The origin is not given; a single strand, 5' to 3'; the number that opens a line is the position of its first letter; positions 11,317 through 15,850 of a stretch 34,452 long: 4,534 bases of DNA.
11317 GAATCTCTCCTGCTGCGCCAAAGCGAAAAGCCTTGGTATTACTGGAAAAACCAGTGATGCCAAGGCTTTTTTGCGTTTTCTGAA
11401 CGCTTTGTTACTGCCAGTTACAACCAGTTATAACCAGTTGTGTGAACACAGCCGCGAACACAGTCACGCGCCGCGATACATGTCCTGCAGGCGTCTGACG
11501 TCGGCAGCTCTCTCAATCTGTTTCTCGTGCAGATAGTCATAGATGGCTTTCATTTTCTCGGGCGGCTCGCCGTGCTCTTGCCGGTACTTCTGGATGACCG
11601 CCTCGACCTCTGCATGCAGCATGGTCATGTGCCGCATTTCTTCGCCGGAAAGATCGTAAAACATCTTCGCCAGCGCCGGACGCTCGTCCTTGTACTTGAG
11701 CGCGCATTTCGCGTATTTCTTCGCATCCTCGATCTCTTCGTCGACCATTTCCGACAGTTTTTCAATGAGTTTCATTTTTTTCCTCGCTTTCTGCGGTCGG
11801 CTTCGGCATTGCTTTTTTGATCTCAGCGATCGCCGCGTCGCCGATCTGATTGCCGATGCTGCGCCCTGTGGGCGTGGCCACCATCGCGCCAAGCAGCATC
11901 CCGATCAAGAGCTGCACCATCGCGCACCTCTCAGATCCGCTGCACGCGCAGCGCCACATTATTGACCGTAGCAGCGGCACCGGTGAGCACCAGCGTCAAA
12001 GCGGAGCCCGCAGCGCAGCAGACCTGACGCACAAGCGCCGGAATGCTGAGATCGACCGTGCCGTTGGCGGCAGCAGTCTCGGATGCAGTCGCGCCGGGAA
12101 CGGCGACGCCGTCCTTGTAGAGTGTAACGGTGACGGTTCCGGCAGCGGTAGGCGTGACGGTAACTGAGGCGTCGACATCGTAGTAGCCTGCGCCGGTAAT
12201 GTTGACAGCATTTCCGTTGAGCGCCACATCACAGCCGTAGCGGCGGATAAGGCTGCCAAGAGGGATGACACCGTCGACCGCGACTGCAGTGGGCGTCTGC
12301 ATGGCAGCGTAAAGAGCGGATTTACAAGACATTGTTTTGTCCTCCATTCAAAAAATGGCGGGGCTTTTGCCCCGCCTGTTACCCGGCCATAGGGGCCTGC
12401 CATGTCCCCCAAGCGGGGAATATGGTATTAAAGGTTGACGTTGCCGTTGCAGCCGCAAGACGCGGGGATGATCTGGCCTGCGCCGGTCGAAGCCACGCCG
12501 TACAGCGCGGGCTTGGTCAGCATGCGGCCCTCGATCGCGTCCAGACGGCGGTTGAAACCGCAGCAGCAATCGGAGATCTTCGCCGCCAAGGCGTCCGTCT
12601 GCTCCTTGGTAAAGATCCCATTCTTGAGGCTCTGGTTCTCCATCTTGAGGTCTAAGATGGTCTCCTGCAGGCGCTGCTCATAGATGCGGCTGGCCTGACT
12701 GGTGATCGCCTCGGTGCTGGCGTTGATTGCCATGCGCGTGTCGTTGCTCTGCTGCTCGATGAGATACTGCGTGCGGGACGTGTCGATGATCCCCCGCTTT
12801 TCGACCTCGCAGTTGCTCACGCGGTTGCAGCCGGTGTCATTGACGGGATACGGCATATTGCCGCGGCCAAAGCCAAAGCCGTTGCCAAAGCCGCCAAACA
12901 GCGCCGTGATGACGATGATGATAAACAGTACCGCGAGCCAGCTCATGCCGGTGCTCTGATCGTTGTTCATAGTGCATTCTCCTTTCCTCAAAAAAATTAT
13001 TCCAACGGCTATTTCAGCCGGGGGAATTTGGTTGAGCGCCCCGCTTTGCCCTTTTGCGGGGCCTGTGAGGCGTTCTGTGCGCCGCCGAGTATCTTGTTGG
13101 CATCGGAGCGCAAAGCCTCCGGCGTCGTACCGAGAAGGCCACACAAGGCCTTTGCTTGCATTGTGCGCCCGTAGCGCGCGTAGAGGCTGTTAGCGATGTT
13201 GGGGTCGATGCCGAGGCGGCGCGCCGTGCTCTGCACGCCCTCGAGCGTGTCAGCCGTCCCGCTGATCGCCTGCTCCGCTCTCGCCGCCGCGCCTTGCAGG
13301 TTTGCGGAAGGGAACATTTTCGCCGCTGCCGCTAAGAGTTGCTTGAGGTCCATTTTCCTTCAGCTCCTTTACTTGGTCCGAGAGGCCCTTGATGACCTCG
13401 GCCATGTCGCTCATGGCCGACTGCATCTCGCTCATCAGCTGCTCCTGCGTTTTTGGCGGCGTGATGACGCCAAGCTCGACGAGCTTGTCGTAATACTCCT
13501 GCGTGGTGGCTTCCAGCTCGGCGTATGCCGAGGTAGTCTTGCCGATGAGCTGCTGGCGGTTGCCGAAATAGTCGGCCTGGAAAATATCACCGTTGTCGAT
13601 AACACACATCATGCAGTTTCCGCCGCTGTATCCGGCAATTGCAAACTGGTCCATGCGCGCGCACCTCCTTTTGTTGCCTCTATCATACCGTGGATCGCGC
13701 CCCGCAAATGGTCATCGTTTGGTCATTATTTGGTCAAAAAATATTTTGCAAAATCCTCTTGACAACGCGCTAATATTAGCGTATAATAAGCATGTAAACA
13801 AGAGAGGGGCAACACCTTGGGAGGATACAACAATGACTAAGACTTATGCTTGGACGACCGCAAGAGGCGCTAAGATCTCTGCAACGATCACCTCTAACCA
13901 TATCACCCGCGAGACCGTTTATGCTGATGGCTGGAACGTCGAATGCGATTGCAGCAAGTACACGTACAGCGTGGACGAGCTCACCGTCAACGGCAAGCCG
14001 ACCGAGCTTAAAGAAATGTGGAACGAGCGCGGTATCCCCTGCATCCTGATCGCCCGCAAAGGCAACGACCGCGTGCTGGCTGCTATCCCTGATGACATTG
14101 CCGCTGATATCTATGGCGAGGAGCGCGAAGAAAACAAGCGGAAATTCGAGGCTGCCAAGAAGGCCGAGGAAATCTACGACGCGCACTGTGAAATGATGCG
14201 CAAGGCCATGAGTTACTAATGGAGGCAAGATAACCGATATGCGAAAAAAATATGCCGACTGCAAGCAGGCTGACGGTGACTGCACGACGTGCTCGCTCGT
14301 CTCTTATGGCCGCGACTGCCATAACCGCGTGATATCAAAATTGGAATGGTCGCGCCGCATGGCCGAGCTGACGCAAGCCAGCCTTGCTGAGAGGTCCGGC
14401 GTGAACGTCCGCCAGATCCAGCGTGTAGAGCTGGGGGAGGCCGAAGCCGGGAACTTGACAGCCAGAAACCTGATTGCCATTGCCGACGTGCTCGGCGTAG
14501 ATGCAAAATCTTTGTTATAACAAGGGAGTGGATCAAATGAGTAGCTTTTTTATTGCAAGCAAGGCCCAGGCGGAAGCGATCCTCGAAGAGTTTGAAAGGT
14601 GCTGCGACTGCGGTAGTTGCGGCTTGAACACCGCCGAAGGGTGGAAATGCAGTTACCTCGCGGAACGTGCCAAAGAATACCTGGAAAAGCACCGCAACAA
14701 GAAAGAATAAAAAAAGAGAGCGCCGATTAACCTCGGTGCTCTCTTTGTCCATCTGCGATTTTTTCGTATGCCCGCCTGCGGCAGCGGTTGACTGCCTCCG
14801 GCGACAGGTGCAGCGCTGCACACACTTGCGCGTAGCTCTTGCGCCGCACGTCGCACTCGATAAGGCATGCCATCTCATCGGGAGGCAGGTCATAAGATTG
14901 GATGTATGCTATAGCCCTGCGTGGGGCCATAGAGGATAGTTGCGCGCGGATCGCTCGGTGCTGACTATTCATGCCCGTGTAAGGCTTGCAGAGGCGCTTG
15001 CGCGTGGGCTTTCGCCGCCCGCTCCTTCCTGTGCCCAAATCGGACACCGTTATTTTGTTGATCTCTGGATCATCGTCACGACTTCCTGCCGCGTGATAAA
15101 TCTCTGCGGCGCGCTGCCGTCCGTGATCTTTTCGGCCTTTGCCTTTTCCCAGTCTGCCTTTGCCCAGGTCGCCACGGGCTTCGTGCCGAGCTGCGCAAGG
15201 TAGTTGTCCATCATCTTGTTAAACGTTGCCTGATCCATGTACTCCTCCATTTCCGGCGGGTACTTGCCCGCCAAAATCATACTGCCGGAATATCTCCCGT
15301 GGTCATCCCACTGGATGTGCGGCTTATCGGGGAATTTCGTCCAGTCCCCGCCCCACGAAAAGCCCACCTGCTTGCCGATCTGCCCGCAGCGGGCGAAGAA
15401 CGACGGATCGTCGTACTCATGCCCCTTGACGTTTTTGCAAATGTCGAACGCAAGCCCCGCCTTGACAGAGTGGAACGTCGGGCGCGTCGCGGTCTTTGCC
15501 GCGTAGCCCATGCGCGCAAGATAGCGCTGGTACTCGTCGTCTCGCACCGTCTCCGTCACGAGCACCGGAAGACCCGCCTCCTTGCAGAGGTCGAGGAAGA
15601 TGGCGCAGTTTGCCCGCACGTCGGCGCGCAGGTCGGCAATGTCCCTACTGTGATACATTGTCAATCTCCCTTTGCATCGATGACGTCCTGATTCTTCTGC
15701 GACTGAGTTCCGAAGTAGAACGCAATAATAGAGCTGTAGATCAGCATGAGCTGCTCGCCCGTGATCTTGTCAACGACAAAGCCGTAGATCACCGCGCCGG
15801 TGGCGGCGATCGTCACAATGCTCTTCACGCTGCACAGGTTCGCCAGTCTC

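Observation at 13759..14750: Counter-oriented three-gene operon with a perfect consensus promoter and palindromic operator: acr-aca-like anti-defence or immunity module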

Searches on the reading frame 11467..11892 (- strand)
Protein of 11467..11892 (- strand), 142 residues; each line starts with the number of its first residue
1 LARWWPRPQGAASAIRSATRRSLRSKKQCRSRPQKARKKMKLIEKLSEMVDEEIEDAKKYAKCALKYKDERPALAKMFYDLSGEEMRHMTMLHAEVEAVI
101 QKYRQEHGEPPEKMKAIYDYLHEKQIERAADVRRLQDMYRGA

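Call 17: search_protein_families(library=padloc, proteins=[window:11467-11892:-], max_evalue=1)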
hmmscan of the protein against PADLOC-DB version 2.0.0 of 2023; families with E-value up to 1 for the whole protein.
window:11467-11892:- (142 aa): 2 families
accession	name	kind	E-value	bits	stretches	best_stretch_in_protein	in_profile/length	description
PDLC04886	PDC-S06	-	0.012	12.5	1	17-127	335-445/727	-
PDLC02708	PbeB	-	0.02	13.1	1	94-119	10-35/65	PbeB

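Call 18: search_protein_families(library=ncbifam, proteins=[window:11467-11892:-], max_evalue=1)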
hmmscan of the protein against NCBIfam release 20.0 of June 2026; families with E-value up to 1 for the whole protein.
window:11467-11892:- (142 aa): 4 families
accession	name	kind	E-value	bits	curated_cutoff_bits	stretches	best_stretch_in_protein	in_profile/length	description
NF045676.1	FeExpMbfA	equivalog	0.0017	17.8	450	1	46-95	13-62/318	iron exporter MbfA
TIGR04535.1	ferrit_encaps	subfamily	0.042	13.8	125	1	38-129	11-99/114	encapsulin-associated ferritin-like protein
NF058679.1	EncB_fam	subfamily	0.064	13.3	90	1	30-121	9-98/117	encapsulin nanocompartment ferritin-likeEncB family encapsulin nanocompartment ferritin-like cargo protein cargo protein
TIGR00762.1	DegV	domain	0.073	12.3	99.7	1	34-101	198-263/276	DegV family EDD domain-containing protein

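Call 100: search_protein_families(library=pfam, proteins=[window:11467-11892:-], max_evalue=0.01)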
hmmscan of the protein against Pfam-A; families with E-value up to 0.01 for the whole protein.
window:11467-11892:- (142 aa): 1 family
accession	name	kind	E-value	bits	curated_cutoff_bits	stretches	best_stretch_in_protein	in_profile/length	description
PF02915.23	Rubrerythrin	-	0.0042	17.9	22.8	1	50-110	7-74/137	Rubrerythrin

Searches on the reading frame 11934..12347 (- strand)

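Call 17: search_protein_families(library=padloc, proteins=[window:11934-12347:-], max_evalue=1)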
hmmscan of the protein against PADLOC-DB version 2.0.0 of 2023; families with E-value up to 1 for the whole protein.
window:11934-12347:- (138 aa): 0 families

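Call 18: search_protein_families(library=ncbifam, proteins=[window:11934-12347:-], max_evalue=1)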
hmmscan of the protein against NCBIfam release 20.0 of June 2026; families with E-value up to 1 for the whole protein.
window:11934-12347:- (138 aa): 0 families

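Call 100: search_protein_families(library=pfam, proteins=[window:11934-12347:-], max_evalue=0.01)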
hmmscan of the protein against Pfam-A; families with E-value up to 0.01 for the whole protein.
window:11934-12347:- (138 aa): 1 family
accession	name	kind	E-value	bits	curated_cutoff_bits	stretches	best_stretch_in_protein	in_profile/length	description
PF18573.7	BclA_C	-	3.4e-06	27.4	38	1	15-138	4-127/128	BclA C-terminal domain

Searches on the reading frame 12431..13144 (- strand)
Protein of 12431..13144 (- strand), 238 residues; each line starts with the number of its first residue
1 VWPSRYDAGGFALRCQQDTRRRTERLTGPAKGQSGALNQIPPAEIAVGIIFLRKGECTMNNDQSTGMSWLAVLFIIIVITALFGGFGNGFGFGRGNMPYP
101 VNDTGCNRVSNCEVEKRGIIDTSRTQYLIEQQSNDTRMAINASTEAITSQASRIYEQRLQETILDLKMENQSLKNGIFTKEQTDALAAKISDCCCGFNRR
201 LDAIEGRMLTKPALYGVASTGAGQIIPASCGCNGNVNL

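Call 6: search_protein_families(library=pfam, proteins=[window:12431-13144:-], max_evalue=1)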
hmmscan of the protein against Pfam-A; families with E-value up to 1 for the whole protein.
window:12431-13144:- (238 aa): 2 families
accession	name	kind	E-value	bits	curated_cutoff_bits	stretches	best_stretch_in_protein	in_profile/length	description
PF00335.26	Tetraspanin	-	0.047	13.8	32.1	1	63-234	71-168/225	Tetraspanin family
PF17770.6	RNase_J_C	-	0.22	13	23.8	1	107-162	26-80/102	Ribonuclease J C-terminal domain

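Call 7: search_protein_families(library=phrogs, proteins=[window:12431-13144:-], max_evalue=1)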
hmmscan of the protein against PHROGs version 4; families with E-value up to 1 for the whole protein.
window:12431-13144:- (238 aa): 3 families
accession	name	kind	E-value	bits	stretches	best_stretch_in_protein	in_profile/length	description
phrog_8119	-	unknown function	0.035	14.5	1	64-159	92-183/332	-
phrog_16490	-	unknown function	0.1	13.3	1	59-203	20-148/286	-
phrog_24119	-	unknown function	0.42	11.8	1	144-188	17-58/62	-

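Call 17: search_protein_families(library=padloc, proteins=[window:12431-13144:-], max_evalue=1)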
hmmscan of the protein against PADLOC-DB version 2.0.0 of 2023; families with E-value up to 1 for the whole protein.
window:12431-13144:- (238 aa): 0 families

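Call 18: search_protein_families(library=ncbifam, proteins=[window:12431-13144:-], max_evalue=1)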
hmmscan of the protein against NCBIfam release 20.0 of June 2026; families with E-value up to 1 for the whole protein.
window:12431-13144:- (238 aa): 0 families

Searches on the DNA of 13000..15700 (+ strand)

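Call 12: search_dna_similar(query=window:13000-15700:+, collection=phages, mode=distant)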
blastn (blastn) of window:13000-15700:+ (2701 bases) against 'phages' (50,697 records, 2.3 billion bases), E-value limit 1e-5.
Records with a match: 4; places in all: 4; records where one place covers at least 80% of the query: 0.
Best place of each record, by identity: 90-95% 1; 80-90% 1; 60-80% 2.
By first word of the organism name: Bacteriophage 4.
By host as written in the record: - 4.
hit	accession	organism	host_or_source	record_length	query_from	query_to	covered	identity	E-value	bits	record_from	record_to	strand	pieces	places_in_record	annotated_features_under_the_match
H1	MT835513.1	Bacteriophage sp.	human fecal samples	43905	659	2701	76%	90.6%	0e+0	2820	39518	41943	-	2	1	record has no annotation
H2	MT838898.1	Bacteriophage sp.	human fecal samples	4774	1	685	25%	87.6%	0e+0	850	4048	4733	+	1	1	record has no annotation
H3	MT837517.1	Bacteriophage sp.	human fecal samples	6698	1708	1964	10%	71.9%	2e-22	115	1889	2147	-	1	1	record has no annotation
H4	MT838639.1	Bacteriophage sp.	human fecal samples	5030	2307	2566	10%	69.2%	1e-18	102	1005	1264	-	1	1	record has no annotation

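Call 70: search_rna_families(source=window, start=13000, end=15500, threshold=evalue, max_evalue=1)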
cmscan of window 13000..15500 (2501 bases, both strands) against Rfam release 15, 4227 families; matches with E-value up to 1: 1.
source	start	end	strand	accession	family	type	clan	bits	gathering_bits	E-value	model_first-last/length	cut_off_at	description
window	14700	14758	+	RF00249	mir-46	Gene; miRNA;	-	20.7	44.7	0.65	1-85/85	no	mir-46/mir-47/mir-281 microRNA precursor family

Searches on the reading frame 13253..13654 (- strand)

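Call 6: search_protein_families(library=pfam, proteins=[window:13253-13654:-], max_evalue=1)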
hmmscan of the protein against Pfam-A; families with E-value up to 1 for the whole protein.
window:13253-13654:- (134 aa): 10 families
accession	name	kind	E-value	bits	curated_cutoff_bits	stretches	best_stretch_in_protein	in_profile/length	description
PF05597.16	Phasin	-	0.0081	16.7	28.8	1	43-98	25-80/126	Poly(hydroxyalcanoate) granule associated protein (phasin)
PF19938.4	DUF6400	-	0.011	16.1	27.1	1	44-68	41-65/69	Family of unknown function (DUF6400)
PF05957.18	DUF883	-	0.011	16.1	25.4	1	71-97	1-27/53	DUF883 N-terminal domain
PF24073.1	DUF7365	-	0.015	15.8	27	1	76-101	68-93/101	Coiled-coil region of unknown function (DUF7365)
PF10280.14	Med11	-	0.031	15.2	26.9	1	66-111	39-85/120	Mediator complex protein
PF16888.10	YwqH-like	-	0.051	14.3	33.7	1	75-100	6-31/123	YwqH-like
PF12072.13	RNase_Y_N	-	0.1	12.4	32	1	42-98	124-181/201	RNase Y N-terminal region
PF12725.13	DUF3810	-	0.18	11.6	28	1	37-108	94-164/311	Protein of unknown function (DUF3810)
PF05478.16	Prominin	-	0.28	9.6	34.3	1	36-108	317-389/799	Prominin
PF02465.23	FliD_N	-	0.37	11.9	24.8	0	64-103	20-59/97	Flagellar hook-associated protein 2 N-terminus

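Call 7: search_protein_families(library=phrogs, proteins=[window:13253-13654:-], max_evalue=1)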
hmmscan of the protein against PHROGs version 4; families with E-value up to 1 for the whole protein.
window:13253-13654:- (134 aa): 6 families
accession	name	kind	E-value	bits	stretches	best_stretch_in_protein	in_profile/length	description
phrog_4068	-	unknown function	0.072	14.9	1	42-98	28-85/89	-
phrog_6865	-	unknown function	0.073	14.3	1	48-74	22-48/70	-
phrog_8369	-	other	0.11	13.5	1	68-100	53-85/192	hol-like chemotaxis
phrog_29437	-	unknown function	0.12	13.3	1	47-93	111-158/224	-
phrog_13920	-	unknown function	0.25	12.8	1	30-75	11-53/87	-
phrog_37881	-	unknown function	0.34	11.9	1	29-64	65-100/177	-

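Call 17: search_protein_families(library=padloc, proteins=[window:13253-13654:-], max_evalue=1)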
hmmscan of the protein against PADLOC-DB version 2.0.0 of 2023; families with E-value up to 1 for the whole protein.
window:13253-13654:- (134 aa): 0 families

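Call 18: search_protein_families(library=ncbifam, proteins=[window:13253-13654:-], max_evalue=1)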
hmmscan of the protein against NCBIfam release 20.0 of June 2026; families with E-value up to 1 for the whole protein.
window:13253-13654:- (134 aa): 2 families
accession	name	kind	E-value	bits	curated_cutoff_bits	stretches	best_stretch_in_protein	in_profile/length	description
NF045650.1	CD1247_Nterm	equivalog_domain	0.019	15.5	30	1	68-101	21-54/70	CD1247 N-terminal domain-containing protein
NF007045.0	PRK09498.1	equivalog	0.16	10.8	391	0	56-96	259-299/336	SPI-2 type III secretion system effector SifA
